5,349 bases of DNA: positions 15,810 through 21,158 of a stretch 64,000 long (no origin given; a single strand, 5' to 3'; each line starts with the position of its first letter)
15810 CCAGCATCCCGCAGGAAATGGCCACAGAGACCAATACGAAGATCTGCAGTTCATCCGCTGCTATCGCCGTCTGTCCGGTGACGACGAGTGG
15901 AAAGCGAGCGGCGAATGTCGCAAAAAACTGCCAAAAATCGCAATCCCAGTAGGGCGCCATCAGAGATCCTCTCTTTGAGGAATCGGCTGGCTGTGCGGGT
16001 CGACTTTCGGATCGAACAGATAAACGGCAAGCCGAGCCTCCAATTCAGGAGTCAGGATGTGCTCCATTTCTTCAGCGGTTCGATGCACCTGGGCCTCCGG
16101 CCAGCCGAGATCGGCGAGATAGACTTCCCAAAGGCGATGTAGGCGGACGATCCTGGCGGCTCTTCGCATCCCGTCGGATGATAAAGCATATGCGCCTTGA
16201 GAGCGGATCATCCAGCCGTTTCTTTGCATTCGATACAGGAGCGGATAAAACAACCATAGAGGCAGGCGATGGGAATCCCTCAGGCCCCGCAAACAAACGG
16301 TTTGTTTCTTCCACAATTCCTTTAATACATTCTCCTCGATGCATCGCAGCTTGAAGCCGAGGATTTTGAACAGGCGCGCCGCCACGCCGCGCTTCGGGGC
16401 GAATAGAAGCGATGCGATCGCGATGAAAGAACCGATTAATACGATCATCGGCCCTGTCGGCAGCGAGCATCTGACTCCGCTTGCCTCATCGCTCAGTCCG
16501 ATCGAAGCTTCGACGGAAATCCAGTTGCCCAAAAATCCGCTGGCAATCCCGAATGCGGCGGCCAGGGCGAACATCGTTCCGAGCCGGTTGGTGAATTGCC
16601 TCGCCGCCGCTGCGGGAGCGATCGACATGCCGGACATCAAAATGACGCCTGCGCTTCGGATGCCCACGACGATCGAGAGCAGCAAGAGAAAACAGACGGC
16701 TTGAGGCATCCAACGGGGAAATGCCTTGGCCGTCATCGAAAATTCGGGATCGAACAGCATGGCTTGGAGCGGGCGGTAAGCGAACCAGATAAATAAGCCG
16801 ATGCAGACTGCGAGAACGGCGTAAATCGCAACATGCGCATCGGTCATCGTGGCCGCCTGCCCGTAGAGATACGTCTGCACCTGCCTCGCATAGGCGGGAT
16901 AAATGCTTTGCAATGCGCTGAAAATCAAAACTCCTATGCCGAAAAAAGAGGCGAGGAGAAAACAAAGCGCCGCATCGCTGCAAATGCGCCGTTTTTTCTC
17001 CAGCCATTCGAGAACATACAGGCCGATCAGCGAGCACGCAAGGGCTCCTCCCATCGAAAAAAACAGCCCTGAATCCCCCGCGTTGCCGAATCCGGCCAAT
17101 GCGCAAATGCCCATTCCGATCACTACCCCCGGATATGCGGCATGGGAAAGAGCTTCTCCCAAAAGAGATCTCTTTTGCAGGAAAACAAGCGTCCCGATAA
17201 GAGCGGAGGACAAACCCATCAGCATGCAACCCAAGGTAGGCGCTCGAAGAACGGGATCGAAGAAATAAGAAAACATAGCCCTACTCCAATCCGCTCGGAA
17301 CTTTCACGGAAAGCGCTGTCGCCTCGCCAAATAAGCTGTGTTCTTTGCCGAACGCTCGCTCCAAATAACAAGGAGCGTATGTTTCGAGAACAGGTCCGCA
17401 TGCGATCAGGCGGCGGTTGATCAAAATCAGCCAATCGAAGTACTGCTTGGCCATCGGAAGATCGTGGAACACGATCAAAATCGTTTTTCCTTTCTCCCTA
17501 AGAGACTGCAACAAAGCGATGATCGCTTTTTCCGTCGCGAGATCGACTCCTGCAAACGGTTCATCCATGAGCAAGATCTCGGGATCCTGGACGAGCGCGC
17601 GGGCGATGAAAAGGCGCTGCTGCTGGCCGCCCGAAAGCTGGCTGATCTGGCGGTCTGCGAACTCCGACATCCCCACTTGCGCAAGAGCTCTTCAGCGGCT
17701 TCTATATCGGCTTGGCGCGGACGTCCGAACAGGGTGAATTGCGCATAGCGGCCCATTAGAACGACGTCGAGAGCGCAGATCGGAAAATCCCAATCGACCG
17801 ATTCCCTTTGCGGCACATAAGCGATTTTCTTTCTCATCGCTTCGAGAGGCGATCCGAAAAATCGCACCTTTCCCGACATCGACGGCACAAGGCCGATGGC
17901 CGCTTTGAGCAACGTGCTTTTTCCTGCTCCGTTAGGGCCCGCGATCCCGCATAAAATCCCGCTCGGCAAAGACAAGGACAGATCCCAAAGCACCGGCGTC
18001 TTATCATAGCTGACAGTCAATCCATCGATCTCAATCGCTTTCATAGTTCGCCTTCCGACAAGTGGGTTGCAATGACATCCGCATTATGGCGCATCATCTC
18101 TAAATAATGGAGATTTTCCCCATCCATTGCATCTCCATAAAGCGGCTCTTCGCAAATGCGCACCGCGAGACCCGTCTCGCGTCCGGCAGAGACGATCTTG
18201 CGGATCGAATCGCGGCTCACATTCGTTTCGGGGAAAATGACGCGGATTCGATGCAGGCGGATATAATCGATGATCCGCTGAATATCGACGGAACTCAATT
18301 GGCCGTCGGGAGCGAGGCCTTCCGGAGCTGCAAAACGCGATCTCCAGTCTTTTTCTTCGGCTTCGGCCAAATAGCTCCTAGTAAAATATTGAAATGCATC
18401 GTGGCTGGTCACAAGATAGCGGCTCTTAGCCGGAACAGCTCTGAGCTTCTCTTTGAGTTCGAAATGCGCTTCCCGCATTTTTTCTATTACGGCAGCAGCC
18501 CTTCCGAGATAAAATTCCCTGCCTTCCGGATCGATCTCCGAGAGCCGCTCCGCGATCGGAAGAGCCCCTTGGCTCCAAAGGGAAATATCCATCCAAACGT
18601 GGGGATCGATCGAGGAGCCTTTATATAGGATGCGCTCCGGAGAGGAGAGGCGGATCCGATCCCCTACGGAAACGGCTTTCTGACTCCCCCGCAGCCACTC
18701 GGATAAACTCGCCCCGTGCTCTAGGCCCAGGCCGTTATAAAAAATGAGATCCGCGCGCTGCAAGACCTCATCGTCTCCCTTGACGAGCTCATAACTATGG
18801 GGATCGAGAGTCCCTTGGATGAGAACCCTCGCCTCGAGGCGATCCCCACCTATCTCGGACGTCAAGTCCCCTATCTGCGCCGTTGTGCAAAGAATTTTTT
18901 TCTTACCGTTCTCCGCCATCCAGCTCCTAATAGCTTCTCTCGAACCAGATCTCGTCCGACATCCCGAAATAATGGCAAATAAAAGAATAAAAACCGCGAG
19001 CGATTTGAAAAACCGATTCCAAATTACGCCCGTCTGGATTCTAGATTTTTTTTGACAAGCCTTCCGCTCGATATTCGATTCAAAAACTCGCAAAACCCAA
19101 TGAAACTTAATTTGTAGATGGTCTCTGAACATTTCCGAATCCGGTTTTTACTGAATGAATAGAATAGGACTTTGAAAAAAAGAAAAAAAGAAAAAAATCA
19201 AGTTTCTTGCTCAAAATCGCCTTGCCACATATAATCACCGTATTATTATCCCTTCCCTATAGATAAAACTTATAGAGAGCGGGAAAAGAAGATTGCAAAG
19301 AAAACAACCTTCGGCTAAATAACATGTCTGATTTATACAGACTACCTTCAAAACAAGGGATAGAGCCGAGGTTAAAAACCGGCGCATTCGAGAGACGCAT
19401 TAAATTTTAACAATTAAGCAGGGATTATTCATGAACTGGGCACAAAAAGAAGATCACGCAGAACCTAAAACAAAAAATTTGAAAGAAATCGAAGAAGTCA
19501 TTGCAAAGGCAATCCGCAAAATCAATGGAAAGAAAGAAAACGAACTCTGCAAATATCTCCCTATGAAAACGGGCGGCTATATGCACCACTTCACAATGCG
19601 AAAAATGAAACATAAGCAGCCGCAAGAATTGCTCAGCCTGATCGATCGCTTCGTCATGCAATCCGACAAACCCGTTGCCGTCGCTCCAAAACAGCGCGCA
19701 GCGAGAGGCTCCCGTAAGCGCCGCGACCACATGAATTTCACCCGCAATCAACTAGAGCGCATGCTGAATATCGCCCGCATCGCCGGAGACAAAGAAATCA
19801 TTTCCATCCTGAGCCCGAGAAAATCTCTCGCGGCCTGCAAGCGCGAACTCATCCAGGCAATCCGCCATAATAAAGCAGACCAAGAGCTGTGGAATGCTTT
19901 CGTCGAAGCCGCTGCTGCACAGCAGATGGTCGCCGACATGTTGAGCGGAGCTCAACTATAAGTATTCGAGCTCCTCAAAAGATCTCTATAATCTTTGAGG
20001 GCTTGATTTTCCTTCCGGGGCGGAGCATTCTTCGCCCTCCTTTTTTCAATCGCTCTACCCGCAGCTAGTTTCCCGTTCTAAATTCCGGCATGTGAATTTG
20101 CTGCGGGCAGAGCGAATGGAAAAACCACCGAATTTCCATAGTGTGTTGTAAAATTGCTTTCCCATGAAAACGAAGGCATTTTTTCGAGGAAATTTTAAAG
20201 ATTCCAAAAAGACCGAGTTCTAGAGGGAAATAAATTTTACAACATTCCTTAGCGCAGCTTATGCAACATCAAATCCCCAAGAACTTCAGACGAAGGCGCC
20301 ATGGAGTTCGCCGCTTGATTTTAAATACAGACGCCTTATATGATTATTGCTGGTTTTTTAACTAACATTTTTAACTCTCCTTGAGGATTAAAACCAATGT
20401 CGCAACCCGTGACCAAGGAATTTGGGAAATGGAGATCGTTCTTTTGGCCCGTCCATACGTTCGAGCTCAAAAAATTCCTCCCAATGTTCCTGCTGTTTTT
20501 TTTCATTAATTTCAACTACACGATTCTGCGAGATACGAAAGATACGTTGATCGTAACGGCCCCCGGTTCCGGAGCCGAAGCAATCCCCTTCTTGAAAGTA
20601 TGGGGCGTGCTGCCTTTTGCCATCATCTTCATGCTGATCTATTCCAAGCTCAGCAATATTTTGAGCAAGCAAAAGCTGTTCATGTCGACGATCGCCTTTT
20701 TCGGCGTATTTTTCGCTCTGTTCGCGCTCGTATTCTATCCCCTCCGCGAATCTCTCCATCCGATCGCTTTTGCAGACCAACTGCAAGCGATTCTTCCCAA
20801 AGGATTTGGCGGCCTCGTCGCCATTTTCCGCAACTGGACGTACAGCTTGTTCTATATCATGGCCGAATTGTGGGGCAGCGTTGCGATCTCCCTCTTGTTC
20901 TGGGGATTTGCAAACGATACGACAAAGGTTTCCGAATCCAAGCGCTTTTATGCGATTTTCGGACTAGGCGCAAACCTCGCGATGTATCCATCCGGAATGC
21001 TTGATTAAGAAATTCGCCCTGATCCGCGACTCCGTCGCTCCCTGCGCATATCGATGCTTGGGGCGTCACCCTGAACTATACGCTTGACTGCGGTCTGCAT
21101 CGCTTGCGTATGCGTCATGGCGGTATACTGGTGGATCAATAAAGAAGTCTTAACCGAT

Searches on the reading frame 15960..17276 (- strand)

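Call 93: search_protein_families(library=pfam, proteins=[window:15960-17276:-], max_evalue=0.0001)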
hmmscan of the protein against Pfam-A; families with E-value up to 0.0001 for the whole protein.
window:15960-17276:- (438 aa): 2 families
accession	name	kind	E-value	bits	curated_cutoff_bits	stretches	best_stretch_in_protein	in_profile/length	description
PF00950.22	ABC-3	-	7.1e-45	154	20.1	1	10-292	5-257/258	ABC 3 transport family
PF02742.21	Fe_dep_repr_C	-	4.6e-22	78.3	27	1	367-434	2-70/70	Iron dependent repressor, metal binding and dimerisation domain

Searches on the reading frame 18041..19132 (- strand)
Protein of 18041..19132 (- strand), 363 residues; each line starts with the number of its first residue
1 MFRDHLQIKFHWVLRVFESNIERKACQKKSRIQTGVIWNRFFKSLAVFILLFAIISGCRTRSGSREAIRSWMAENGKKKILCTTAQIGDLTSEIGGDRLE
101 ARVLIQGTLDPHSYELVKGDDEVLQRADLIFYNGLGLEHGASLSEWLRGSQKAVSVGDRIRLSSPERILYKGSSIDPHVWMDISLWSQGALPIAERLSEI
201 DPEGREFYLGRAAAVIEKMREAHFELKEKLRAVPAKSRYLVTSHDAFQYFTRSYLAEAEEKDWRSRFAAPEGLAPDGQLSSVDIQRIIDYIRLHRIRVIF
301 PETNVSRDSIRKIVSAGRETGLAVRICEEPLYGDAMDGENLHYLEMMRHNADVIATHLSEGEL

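Call 93: search_protein_families(library=pfam, proteins=[window:18041-19132:-], max_evalue=0.0001)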
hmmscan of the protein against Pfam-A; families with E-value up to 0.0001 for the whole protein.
window:18041-19132:- (363 aa): 1 family
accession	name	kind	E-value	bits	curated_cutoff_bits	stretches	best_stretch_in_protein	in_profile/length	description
PF01297.22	ZnuA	-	3.1e-57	194.5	29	1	80-356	1-262/263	Zinc-uptake complex component A periplasmic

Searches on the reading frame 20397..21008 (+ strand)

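Call 103: search_protein_families(library=pfam, proteins=[window:20397-21008:+], max_evalue=0.0001)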
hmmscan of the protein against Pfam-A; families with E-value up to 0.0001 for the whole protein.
window:20397-21008:+ (203 aa): 1 family
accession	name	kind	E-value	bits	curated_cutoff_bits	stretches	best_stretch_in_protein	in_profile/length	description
PF03219.20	TLC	-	1.4e-88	298.3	21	1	6-201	5-200/491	TLC ATP/ADP transporter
